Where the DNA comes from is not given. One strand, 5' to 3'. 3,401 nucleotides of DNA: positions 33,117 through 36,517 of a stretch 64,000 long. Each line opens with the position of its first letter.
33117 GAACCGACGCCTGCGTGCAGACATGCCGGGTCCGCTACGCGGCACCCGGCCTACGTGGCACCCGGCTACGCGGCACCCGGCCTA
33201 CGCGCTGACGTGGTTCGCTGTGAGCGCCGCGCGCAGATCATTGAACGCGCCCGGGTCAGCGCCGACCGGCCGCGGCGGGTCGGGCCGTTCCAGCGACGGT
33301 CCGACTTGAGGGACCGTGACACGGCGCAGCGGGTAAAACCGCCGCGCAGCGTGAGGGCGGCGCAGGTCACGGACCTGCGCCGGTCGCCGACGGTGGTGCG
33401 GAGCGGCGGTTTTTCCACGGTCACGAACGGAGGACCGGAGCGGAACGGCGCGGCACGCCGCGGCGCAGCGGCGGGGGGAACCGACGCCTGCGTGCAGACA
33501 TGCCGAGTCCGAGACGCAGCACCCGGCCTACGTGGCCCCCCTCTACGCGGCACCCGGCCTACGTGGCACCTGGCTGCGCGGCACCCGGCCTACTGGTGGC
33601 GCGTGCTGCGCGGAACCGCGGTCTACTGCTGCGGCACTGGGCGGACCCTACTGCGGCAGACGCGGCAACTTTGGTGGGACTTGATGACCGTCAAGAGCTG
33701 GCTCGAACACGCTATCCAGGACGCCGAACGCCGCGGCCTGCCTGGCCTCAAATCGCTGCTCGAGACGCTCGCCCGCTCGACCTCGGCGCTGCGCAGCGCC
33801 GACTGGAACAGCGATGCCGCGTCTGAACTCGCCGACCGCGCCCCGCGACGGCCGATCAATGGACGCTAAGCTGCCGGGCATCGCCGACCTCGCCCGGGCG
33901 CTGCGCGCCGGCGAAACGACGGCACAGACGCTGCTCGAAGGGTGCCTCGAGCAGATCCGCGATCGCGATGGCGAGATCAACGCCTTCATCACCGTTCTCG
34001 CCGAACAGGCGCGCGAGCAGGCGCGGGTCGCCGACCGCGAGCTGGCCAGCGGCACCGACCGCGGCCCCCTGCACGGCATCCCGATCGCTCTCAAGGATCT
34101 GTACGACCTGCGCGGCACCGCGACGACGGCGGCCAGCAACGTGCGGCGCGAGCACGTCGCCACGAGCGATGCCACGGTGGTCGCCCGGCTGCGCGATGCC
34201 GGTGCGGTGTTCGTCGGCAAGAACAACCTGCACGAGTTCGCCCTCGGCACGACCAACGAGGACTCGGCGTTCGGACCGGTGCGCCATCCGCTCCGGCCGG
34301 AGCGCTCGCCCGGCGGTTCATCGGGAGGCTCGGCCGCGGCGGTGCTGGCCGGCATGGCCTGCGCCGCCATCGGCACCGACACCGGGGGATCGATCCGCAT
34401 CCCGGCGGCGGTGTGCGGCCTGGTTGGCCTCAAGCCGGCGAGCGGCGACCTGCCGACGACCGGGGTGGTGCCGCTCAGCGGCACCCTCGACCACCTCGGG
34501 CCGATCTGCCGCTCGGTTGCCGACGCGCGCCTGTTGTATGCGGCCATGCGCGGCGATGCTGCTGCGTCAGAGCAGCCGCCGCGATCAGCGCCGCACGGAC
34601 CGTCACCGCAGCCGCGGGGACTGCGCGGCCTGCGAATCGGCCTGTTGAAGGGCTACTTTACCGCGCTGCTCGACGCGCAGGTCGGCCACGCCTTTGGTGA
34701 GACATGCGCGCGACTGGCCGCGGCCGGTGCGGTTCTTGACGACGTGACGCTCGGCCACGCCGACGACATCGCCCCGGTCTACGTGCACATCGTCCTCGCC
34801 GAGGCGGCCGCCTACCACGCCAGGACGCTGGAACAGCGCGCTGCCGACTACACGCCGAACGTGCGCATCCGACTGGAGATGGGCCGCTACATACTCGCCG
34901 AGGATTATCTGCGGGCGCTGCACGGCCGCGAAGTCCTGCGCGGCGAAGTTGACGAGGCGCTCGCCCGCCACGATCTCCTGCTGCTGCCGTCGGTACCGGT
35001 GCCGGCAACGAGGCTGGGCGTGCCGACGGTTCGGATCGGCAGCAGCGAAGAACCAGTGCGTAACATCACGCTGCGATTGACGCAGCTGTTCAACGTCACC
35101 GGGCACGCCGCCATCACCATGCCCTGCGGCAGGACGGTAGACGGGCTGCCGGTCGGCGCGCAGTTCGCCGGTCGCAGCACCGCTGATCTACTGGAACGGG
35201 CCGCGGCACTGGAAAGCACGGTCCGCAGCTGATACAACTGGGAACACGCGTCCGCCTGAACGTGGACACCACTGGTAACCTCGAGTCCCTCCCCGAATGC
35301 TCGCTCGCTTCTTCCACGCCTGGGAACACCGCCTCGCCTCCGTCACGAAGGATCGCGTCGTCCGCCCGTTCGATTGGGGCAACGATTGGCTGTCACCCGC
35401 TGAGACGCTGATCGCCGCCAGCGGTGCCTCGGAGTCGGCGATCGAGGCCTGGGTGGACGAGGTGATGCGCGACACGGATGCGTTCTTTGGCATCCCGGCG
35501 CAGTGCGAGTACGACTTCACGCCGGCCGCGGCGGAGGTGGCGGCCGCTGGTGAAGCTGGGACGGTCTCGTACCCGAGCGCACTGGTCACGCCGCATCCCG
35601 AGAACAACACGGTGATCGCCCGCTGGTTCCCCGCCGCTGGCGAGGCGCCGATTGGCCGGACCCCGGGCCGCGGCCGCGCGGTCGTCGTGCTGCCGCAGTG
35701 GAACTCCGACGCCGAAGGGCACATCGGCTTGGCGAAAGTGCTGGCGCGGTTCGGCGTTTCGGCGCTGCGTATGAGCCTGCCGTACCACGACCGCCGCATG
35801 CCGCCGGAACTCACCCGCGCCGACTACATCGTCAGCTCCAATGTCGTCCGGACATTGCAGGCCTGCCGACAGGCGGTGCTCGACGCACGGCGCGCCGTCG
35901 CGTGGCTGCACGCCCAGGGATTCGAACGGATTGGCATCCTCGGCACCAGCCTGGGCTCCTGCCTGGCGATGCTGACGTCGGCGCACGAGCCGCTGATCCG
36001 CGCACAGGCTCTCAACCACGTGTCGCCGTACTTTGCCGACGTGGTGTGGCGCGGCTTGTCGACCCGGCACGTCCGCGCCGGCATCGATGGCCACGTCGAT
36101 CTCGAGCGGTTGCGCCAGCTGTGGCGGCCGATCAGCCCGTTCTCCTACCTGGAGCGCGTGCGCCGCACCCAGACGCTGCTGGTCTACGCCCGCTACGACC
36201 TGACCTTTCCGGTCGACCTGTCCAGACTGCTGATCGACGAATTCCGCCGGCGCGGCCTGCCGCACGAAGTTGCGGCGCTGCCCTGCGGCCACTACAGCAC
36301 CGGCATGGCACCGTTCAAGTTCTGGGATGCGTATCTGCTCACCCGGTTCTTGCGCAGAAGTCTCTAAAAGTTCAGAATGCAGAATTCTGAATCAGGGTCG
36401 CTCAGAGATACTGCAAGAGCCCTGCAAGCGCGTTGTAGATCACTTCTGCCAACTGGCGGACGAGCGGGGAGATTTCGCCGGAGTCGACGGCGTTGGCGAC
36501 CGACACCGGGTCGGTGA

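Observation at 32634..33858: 1.2-kb intergenic region carrying a tandemly duplicated, highly structured ~355-bp element between divergent encapsulin and amidase genes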

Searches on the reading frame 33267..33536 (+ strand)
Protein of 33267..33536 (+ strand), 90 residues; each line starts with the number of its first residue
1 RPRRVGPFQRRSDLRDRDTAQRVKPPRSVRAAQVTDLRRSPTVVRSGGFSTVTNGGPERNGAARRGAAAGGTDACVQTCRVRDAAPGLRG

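Call 48: search_protein_representatives(alignment_id=A2)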
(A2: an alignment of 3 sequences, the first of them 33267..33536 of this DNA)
Query: 3 sequences, 133 profile positions. Proteins with E-value up to 0.001 (for the whole library): 4; up to 1e-10: 1; up to 1e-30: 1. The best 4 are listed.
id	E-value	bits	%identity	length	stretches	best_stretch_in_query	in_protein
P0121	5.1e-70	250.2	-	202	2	2-133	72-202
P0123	7.5e-07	45.8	-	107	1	20-79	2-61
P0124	6.6e-06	42.7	-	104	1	4-70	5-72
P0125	1.1e-05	42.0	-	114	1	11-60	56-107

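Call 50: find_encoding_contigs(protein=P0124, flank=5000, max_places=6)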
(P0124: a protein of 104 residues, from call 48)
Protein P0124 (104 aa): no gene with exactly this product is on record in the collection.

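Call 51: find_encoding_contigs(protein=P0125, flank=5000, max_places=6)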
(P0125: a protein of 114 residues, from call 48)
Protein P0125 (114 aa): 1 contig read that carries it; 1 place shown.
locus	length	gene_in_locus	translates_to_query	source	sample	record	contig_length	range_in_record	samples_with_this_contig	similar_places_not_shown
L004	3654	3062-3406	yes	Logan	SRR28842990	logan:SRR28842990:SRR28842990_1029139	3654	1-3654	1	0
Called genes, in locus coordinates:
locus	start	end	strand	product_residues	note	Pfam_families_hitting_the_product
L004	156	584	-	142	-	-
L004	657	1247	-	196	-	-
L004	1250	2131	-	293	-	-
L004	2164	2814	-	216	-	-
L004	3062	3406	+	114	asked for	-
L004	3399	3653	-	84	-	?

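Call 52: find_encoding_contigs(protein=P0123, flank=5000, max_places=6)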
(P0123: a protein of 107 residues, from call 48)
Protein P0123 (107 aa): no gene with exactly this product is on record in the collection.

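Call 55: search_protein_families(library=pfam, proteins=[L004:2164-2814:-, L004:1250-2131:-, L004:657-1247:-, L004:156-584:-, L004:3399-3653:-], max_evalue=0.1)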
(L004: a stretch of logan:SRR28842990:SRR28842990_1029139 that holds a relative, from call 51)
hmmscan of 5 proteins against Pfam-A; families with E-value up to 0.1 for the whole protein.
L004:2164-2814:- (216 aa): 0 families

L004:1250-2131:- (293 aa): 1 family
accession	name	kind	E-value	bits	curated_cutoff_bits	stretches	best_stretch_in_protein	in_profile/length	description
PF10437.14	Lip_prot_lig_C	-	0.04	14.3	24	0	114-136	2-24/85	Bacterial lipoate protein ligase C-terminus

L004:657-1247:- (196 aa): 0 families

L004:156-584:- (142 aa): 2 families
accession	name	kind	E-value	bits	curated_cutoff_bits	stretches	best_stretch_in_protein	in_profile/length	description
PF17255.8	EbsA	-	0.026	15.3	25.9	1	47-108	13-72/133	EbsA-like protein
PF19744.4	DUF6232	-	0.058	14.3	27.4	1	24-107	7-95/117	Family of unknown function (DUF6232)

L004:3399-3653:- (84 aa): 2 families
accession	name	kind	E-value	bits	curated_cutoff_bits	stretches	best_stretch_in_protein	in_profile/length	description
PF18935.5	DUF5683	-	2.4e-06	28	26.7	1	16-76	3-56/151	Family of unknown function (DUF5683)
PF05154.21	TM2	-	0.0045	17.6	27.9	1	16-56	3-46/51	TM2 domain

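Call 69: search_protein_families(library=pfam, alignment_id=A4, max_evalue=0.0001)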
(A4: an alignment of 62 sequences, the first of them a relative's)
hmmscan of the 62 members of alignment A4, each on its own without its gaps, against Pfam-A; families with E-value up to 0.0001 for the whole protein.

A. member 1, L004:2164-2892:- (242 aa): 0 families

B. families by the number of members that match (of 62 scanned): 64 families (the first 25 are shown)
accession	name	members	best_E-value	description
PF01738.24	DLH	3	2e-31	Dienelactone hydrolase family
PF00903.31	Glyoxalase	3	2e-17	Glyoxalase/Bleomycin resistance protein/Dioxygenase superfamily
PF00702.32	Hydrolase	2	7e-33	haloacid dehalogenase-like hydrolase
PF04909.20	Amidohydro_2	2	4.8e-32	Amidohydrolase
PF01872.23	RibD_C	2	3.9e-20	RibD C-terminal domain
PF01321.24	Creatinase_N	2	3.2e-09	Creatinase/Prolidase N-terminal domain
PF13669.12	Glyoxalase_4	2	1.4e-05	Glyoxalase/Bleomycin resistance protein/Dioxygenase superfamily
PF01425.27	Amidase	1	2.2e-92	Amidase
PF00480.26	ROK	1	1.4e-77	ROK family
PF00334.24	NDK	1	5.7e-52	Nucleoside diphosphate kinase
PF00890.30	FAD_binding_2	1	8.6e-51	FAD binding domain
PF00930.27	DPPIV_N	1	4.3e-48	Dipeptidyl peptidase IV (DPP IV) N-terminal region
PF00465.25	Fe-ADH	1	1.6e-45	Iron-containing alcohol dehydrogenase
PF00122.25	E1-E2_ATPase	1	5.7e-44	E1-E2 ATPase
PF00326.27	Peptidase_S9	1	7.4e-44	Prolyl oligopeptidase family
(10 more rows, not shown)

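Call 70: search_protein_families(library=pfam, alignment_id=A5, max_evalue=0.0001)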
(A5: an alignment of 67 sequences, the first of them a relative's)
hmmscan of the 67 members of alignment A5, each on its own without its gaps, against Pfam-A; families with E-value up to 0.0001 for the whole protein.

A. member 1, L004:3399-3653:- (84 aa): 1 family
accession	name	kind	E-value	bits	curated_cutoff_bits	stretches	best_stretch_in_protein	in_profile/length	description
PF18935.5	DUF5683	-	2.4e-06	28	26.7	1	16-76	3-56/151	Family of unknown function (DUF5683)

B. families by the number of members that match (of 67 scanned): 75 families (the first 25 are shown)
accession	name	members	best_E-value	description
PF00561.26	Abhydrolase_1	4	1.9e-27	alpha/beta hydrolase fold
PF12697.13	Abhydrolase_6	4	1.3e-19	Alpha/beta hydrolase family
PF12146.15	Hydrolase_4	4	5.2e-16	Serine aminopeptidase, S33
PF01436.27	NHL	4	3.4e-12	NHL repeat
PF01738.24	DLH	3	1.1e-31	Dienelactone hydrolase family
PF00480.26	ROK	2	4.3e-77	ROK family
PF13487.12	HD_5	2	1.1e-38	HD domain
PF09594.16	GT87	2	6.8e-29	Glycosyltransferase family 87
PF01966.28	HD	2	1.3e-20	HD domain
PF03372.29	Exo_endo_phos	2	1.5e-13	Endonuclease/Exonuclease/phosphatase family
PF01546.33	Peptidase_M20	2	3.2e-12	Peptidase family M20/M25/M40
PF00672.30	HAMP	2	5.4e-09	HAMP domain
PF02685.22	Glucokinase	2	1e-07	Glucokinase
PF17170.10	DUF5128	2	1.4e-07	6-bladed beta-propeller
PF13442.11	Cytochrome_CBB3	2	3.6e-07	Cytochrome C oxidase, cbb3-type, subunit III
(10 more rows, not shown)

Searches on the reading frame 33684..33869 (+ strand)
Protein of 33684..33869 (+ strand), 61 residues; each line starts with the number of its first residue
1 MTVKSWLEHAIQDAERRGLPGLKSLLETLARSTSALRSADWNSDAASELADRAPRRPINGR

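Call 11: search_protein_families(library=pfam, proteins=[window:33684-33869:+], max_evalue=0.01)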
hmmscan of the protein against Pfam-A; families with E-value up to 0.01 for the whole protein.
window:33684-33869:+ (61 aa): 0 families

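Call 12: search_protein_families(library=ncbifam, proteins=[window:33684-33869:+], max_evalue=0.01)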
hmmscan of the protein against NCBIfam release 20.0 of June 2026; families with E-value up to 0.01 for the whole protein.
window:33684-33869:+ (61 aa): 0 families

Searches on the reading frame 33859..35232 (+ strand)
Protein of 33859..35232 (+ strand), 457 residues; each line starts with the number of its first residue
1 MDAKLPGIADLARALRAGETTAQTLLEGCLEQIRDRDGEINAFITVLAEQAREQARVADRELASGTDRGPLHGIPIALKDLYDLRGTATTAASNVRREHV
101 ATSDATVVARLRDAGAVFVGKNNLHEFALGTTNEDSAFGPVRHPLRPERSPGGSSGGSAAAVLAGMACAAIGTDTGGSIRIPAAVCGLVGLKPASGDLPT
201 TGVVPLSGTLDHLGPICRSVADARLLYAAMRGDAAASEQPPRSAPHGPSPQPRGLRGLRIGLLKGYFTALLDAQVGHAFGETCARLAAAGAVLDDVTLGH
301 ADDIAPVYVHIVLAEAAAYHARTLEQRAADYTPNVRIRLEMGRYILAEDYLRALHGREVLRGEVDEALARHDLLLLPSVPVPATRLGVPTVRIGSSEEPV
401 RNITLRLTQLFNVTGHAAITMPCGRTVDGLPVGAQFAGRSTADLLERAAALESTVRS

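Call 11: search_protein_families(library=pfam, proteins=[window:33859-35232:+], max_evalue=0.01)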
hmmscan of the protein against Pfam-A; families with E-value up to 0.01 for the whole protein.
window:33859-35232:+ (457 aa): 1 family
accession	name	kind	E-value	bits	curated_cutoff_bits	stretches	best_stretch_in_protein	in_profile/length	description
PF01425.27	Amidase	-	4.4e-111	372.5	27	1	25-443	2-441/445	Amidase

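Call 12: search_protein_families(library=ncbifam, proteins=[window:33859-35232:+], max_evalue=0.01)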
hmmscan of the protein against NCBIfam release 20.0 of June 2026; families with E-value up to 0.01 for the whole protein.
window:33859-35232:+ (457 aa): 26 families (the best 25 are shown)
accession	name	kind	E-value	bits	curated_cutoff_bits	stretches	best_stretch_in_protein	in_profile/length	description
NF005460.0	PRK07056.1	subfamily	6.6e-99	331.9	447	1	3-456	5-454/457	amidase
NF006631.0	PRK09201.1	equivalog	8.9e-96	321.4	461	1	7-452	8-452/466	AtzE family amidohydrolase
TIGR02715.1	amido_AtzE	subfamily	6.5e-92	308.8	425.75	1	8-444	2-436/452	AtzE family amidohydrolase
NF005688.0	PRK07488.1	equivalog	2.4e-89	300.4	532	1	7-455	12-466/474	indoleacetamide hydrolase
TIGR00132.1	gatA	equivalog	7.6e-88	295.3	481.1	1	14-444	4-453/466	Asp-tRNA(Asn)/Glu-tRNA(Gln) amidotransferase subunit GatA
NF004815.0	PRK06169.1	equivalog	7e-85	285.3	506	1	10-452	14-456/471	amidase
NF004766.0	PRK06102.1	equivalog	4.5e-84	283.1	559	1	7-456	9-452/455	amidase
NF004622.0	PRK05962.1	equivalog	9.1e-77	258.7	463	1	24-455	6-428/431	amidase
NF006043.0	PRK08186.1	subfamily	1.5e-72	244.9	487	1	8-445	9-436/600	allophanate hydrolase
NF009119.0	PRK12470.1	equivalog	5.7e-72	243.2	498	1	5-456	8-453/462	amidase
NF004816.0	PRK06170.1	equivalog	2.7e-70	237.4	503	1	4-444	10-469/493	amidase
NF004717.0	PRK06061.1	equivalog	7.7e-70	235.9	498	1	3-454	14-466/483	amidase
NF005565.0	PRK07235.1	subfamily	1.3e-68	231.9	545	2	64-300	81-320/506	amidase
NF006006.0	PRK08137.1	equivalog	1.4e-67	228.7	534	1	8-317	36-355/529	amidase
NF005687.0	PRK07487.1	subfamily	5.7e-66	223.2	428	1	9-448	11-448/468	amidase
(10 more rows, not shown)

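Call 17: find_encoding_contigs(protein=window:33859-35232:+, flank=6000, max_places=10)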
Protein window:33859-35232:+ (457 aa): no gene with exactly this product is on record in the collection.

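Call 25: find_homologous_proteins(query=window:33859-35232:+, max_evalue=1e-50)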
Query window:33859-35232:+ (457 aa): 7818 proteins with E <= 1e-50 among 8000 candidates; the best 120 are listed.
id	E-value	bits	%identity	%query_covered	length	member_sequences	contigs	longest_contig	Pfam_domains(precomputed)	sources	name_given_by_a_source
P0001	2.0e-292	988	100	100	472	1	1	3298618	PF01425.27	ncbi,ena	-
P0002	1.6e-195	668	71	100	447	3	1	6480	PF01425.27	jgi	jgi:aspartyl-tRNA(Asn)/glutamyl-tRNA(Gln) amidotransferase subunit A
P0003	6.0e-192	657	69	96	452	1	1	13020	PF01425.27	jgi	jgi:aspartyl-tRNA(Asn)/glutamyl-tRNA(Gln) amidotransferase subunit A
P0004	2.7e-188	644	69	98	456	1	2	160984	PF01425.27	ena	-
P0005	3.5e-188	644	68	99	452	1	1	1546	PF01425.27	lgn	-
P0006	7.2e-188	643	68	99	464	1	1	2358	PF01425.27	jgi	jgi:aspartyl-tRNA(Asn)/glutamyl-tRNA(Gln) amidotransferase subunit A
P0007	7.5e-188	643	68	99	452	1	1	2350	PF01425.27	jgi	jgi:aspartyl-tRNA(Asn)/glutamyl-tRNA(Gln) amidotransferase subunit A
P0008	1.2e-187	642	67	99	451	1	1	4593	PF01425.27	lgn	-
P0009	3.1e-187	641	67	96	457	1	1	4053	PF01425.27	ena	-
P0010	3.6e-187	641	69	99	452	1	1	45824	PF01425.27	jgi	jgi:aspartyl-tRNA(Asn)/glutamyl-tRNA(Gln) amidotransferase subunit A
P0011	5.0e-187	640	68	99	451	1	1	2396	PF01425.27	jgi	jgi:aspartyl-tRNA(Asn)/glutamyl-tRNA(Gln) amidotransferase subunit A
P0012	1.0e-186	639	68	99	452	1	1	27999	PF01425.27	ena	-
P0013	1.8e-186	638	67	99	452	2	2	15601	PF01425.27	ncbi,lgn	ncbi:MAG TPA: amidase [Vicinamibacterales bacterium]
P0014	2.2e-186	638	68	96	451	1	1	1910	PF01425.27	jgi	jgi:aspartyl-tRNA(Asn)/glutamyl-tRNA(Gln) amidotransferase subunit A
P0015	2.6e-186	638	68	99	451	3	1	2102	PF01425.27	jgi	jgi:aspartyl-tRNA(Asn)/glutamyl-tRNA(Gln) amidotransferase subunit A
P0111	2.5e-178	612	67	99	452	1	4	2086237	PF01425.27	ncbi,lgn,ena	-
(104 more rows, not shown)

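Call 26: find_encoding_contigs(protein=P0001, flank=3000, max_places=4)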
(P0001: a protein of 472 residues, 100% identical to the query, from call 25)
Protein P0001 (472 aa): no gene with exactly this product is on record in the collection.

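Call 27: find_encoding_contigs(protein=P0004, flank=8000, max_places=3)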
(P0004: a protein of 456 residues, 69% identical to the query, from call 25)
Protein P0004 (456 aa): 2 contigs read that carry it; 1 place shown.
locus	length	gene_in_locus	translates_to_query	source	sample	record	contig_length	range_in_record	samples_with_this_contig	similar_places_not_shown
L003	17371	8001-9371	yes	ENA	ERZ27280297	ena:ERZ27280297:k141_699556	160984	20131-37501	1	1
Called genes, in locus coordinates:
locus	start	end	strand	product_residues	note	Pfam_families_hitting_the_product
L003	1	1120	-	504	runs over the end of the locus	PF14312:FG-GAP_2, PF25862:PglZ_1st (faint), PF14312:FG-GAP_2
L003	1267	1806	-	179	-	PF00072:Response_reg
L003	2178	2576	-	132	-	-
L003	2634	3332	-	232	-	PF02678:Pirin, PF17954:Pirin_C_2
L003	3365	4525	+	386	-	PF07075:NamZ_N, PF20732:NamZ_C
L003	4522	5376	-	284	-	PF18306:LDcluster4, PF03641:Lysine_decarbox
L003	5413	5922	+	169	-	PF08327:AHSA1 (faint)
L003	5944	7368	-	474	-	PF00224:PK, PF02887:PK_C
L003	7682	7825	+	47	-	-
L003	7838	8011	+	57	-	-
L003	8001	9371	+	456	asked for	PF01425:Amidase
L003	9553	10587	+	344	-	-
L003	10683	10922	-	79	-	-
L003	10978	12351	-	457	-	PF00675:Peptidase_M16, PF05193:Peptidase_M16_C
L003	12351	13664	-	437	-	PF00675:Peptidase_M16, PF05193:Peptidase_M16_C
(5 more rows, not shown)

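Call 99: find_encoding_contigs(protein=P0002, flank=10000, max_places=3)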
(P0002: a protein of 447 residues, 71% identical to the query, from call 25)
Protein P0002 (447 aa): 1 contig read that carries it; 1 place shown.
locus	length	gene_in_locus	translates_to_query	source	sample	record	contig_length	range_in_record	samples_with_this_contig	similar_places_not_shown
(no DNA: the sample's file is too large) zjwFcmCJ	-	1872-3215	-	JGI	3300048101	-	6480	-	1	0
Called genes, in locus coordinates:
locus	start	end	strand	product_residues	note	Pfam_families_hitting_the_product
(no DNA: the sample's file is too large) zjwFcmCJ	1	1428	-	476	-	?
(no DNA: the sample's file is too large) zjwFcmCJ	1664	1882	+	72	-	-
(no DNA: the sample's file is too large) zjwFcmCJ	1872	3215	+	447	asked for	PF01425:Amidase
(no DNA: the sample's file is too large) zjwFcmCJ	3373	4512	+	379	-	-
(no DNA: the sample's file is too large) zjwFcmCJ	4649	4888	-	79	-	-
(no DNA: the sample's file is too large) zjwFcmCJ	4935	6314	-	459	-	PF00675:Peptidase_M16 (faint), PF05193:Peptidase_M16_C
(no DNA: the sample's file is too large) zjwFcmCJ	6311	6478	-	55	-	?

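Call 100: find_encoding_contigs(protein=P0111, flank=10000, max_places=3)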
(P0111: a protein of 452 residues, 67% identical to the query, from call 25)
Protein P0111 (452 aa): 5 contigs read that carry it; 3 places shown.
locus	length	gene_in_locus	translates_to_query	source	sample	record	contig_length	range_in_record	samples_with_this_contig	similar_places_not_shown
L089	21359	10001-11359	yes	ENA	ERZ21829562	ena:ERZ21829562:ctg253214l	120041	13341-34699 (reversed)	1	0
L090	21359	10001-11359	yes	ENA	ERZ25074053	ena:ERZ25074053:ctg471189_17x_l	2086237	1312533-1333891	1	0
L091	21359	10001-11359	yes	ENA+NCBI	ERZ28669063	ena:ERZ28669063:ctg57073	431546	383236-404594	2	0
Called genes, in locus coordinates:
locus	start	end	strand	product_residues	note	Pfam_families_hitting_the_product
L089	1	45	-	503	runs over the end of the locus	PF05552:MS_channel_1st_1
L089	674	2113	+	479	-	PF07399:Na_H_antiport_3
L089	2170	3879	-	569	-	PF07885:Ion_trans_2, PF02254:TrkA_N, PF02080:TrkA_C, PF02254:TrkA_N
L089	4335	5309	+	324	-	-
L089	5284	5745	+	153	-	PF08238:Sel1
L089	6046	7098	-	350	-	PF02558:ApbA, PF08546:ApbA_C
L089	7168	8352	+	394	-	PF07075:NamZ_N, PF20732:NamZ_C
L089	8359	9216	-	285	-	PF18306:LDcluster4, PF03641:Lysine_decarbox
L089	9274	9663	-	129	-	-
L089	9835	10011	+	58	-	-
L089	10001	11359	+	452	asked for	PF01425:Amidase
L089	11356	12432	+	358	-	-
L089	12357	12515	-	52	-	PF00986:DNA_gyraseB_C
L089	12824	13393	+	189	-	-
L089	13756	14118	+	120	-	-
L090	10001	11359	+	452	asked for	PF01425:Amidase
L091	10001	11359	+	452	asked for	PF01425:Amidase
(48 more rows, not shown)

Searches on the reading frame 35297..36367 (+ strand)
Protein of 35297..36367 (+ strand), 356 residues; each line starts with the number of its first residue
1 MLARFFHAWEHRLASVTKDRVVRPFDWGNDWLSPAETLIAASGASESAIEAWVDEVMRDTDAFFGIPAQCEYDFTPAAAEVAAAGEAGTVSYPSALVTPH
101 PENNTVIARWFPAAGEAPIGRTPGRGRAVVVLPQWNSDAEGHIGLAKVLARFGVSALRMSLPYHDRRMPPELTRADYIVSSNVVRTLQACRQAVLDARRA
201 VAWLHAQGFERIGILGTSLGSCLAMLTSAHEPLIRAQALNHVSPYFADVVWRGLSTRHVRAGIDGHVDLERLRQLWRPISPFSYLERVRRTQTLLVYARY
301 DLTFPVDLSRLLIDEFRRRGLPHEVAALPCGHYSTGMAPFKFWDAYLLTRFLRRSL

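Call 11: search_protein_families(library=pfam, proteins=[window:35297-36367:+], max_evalue=0.01)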
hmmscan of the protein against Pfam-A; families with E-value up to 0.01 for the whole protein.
window:35297-36367:+ (356 aa): 1 family
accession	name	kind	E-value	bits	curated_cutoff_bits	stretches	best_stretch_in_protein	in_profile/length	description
PF09752.15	ABHD18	-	0.0035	17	21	1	146-231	114-196/351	Alpha/beta hydrolase domain containing 18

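Call 12: search_protein_families(library=ncbifam, proteins=[window:35297-36367:+], max_evalue=0.01)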
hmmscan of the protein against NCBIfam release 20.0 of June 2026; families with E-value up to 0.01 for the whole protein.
window:35297-36367:+ (356 aa): 2 families
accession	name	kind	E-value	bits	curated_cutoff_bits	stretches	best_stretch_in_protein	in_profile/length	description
NF047337.1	hydrolase_RcgR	subfamily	4.7e-57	193.6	182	1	75-352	62-331/332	RcgR family putative quorum lactone hydrolase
NF033523.0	lasso_peptidase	equivalog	0.0078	15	400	0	149-289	432-575/638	Atxe2 family lasso peptide isopeptidase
